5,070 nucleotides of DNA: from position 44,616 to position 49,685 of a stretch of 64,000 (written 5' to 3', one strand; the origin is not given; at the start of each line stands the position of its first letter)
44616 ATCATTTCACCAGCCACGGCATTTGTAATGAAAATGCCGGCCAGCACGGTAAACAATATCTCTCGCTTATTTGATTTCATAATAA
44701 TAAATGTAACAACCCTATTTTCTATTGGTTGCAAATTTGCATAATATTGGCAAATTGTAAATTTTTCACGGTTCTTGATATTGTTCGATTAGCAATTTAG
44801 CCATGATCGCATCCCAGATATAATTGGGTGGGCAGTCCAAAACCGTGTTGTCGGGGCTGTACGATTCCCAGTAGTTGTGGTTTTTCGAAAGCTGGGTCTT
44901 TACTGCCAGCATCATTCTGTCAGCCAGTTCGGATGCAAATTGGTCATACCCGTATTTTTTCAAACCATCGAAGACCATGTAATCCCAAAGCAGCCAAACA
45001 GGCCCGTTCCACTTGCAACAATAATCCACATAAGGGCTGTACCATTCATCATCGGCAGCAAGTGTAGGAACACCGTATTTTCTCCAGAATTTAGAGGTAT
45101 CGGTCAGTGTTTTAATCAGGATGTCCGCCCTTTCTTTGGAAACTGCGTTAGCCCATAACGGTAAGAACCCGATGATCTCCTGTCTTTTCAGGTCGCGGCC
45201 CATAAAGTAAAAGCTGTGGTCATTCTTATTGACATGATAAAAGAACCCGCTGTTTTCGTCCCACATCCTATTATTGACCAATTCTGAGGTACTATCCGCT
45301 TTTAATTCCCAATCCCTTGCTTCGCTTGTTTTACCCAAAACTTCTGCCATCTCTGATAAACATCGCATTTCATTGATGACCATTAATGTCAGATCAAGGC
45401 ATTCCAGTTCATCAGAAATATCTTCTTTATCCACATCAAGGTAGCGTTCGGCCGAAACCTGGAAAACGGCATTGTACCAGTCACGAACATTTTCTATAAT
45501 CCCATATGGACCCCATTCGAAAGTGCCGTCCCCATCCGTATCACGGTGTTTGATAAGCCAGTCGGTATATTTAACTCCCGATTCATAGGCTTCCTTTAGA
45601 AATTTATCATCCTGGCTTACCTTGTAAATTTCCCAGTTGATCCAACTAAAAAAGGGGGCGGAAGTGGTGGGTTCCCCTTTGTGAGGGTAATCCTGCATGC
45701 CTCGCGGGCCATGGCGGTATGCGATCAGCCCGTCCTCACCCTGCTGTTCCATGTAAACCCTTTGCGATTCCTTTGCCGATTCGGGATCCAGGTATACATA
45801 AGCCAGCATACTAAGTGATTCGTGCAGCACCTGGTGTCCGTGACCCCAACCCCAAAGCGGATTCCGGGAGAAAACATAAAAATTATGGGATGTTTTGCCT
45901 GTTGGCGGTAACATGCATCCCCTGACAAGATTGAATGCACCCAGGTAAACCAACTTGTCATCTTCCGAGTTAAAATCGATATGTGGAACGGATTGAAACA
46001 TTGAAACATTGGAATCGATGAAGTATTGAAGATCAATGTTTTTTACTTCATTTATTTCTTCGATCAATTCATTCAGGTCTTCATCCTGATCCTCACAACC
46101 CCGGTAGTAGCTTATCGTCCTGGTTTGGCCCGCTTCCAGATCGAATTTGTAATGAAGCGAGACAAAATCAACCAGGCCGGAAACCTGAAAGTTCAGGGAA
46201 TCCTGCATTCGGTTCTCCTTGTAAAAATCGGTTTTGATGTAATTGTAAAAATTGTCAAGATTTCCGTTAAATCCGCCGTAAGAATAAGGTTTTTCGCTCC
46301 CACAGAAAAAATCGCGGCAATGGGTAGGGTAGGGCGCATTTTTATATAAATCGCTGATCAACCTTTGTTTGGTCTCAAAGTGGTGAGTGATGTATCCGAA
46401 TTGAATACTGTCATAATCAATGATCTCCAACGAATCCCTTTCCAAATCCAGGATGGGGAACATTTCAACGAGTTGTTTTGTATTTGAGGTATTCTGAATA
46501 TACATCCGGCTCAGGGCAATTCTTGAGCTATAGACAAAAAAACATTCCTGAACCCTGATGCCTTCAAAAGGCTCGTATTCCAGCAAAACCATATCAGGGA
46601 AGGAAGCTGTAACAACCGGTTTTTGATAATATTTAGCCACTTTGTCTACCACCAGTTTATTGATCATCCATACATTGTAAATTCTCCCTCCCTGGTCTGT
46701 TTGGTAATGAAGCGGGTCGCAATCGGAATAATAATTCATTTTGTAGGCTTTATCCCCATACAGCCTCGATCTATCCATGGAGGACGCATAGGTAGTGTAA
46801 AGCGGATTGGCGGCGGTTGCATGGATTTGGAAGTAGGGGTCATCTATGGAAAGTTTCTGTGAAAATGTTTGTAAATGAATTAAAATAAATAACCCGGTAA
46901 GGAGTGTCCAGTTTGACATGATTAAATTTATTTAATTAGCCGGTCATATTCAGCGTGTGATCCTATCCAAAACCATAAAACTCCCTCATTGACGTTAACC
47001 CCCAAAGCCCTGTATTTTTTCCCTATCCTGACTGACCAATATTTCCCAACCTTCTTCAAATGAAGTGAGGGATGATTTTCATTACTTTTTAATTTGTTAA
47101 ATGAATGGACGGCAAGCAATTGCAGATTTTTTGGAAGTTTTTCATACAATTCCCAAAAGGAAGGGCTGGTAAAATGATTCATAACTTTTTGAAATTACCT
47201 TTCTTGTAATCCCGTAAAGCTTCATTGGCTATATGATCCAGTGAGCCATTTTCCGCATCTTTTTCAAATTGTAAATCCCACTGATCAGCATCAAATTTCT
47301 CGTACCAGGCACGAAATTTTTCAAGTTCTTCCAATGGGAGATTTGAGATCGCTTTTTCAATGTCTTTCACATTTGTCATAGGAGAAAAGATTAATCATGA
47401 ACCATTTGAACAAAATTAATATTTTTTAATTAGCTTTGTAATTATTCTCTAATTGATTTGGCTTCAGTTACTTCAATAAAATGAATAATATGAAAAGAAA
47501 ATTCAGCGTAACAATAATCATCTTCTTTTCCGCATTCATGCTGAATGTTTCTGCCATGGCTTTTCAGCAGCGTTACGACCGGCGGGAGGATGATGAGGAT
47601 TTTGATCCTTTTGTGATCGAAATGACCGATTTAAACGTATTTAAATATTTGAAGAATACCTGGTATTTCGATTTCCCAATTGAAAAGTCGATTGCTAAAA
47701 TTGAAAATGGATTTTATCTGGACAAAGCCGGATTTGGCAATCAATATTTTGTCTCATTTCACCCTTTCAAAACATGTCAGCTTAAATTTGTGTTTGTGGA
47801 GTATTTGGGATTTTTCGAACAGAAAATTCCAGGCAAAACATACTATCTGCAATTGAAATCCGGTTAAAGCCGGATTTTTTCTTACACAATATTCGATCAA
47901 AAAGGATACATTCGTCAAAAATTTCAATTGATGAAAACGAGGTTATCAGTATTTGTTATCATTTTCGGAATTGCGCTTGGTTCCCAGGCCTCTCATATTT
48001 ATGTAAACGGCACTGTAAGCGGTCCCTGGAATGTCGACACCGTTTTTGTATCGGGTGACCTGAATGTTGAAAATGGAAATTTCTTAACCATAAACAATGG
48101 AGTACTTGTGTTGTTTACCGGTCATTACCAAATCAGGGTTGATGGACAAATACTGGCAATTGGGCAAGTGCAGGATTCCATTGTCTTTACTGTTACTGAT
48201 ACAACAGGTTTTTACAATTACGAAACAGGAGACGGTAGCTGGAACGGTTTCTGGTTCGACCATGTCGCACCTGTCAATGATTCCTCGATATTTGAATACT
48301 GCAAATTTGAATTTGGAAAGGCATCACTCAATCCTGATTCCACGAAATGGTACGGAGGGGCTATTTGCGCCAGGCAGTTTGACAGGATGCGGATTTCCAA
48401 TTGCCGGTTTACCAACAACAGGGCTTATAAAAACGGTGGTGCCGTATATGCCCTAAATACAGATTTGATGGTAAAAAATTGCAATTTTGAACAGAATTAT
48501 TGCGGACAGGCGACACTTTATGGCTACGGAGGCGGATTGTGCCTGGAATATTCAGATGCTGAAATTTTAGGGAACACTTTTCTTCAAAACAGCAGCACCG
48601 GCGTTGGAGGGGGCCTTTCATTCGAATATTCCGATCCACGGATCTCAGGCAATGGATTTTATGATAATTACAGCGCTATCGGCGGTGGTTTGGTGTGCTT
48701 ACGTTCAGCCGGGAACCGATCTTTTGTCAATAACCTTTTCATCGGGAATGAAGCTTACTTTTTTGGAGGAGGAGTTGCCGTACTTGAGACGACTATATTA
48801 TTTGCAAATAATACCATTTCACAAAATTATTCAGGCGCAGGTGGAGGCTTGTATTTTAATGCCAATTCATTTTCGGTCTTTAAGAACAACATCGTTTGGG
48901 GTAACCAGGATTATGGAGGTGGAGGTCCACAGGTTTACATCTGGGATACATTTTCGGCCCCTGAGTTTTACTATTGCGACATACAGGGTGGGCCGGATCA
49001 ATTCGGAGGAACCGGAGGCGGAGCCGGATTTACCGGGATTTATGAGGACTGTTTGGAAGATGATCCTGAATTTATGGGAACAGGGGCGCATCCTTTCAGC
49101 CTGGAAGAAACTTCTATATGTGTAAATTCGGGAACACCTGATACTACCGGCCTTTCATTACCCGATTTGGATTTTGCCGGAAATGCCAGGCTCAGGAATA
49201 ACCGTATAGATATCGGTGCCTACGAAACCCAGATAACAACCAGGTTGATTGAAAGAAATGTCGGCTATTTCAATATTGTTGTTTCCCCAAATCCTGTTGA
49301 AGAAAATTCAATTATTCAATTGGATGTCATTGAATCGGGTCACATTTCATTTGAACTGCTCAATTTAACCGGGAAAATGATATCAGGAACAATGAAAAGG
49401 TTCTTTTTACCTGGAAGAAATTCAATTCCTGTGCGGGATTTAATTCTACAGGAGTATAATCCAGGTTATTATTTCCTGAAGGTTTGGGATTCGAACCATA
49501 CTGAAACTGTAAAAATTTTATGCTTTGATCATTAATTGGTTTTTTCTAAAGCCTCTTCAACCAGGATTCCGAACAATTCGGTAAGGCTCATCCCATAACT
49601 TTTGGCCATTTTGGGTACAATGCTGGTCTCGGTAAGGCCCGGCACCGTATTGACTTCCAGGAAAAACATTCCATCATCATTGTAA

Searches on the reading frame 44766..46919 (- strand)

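Call 39: search_protein_families(library=ncbifam, proteins=[window:44766-46919:-], max_evalue=0.00001)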
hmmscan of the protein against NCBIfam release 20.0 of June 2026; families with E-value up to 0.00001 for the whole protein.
window:44766-46919:- (717 aa): 1 family
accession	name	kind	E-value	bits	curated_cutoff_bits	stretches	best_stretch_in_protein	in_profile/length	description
NF007525.0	PRK10137.1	equivalog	5.7e-33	114.1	625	2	506-710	579-782/790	alpha-glucosidase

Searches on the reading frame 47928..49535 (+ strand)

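Call 72: search_protein_families(library=pfam, proteins=[window:47928-49535:+], max_evalue=0.001)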
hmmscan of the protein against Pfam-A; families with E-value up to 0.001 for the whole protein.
window:47928-49535:+ (535 aa): 3 families
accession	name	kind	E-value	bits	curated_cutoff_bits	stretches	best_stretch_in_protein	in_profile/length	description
PF13229.12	Beta_helix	-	7e-20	71.7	25.9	2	124-286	15-145/158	Right handed beta helix region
PF05048.19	NosD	-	2e-07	31.1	23.6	1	157-276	69-174/212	Periplasmic copper-binding protein (NosD)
PF18962.6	Por_Secre_tail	-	3.4e-05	24.5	27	1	453-530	2-73/75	Secretion system C-terminal sorting domain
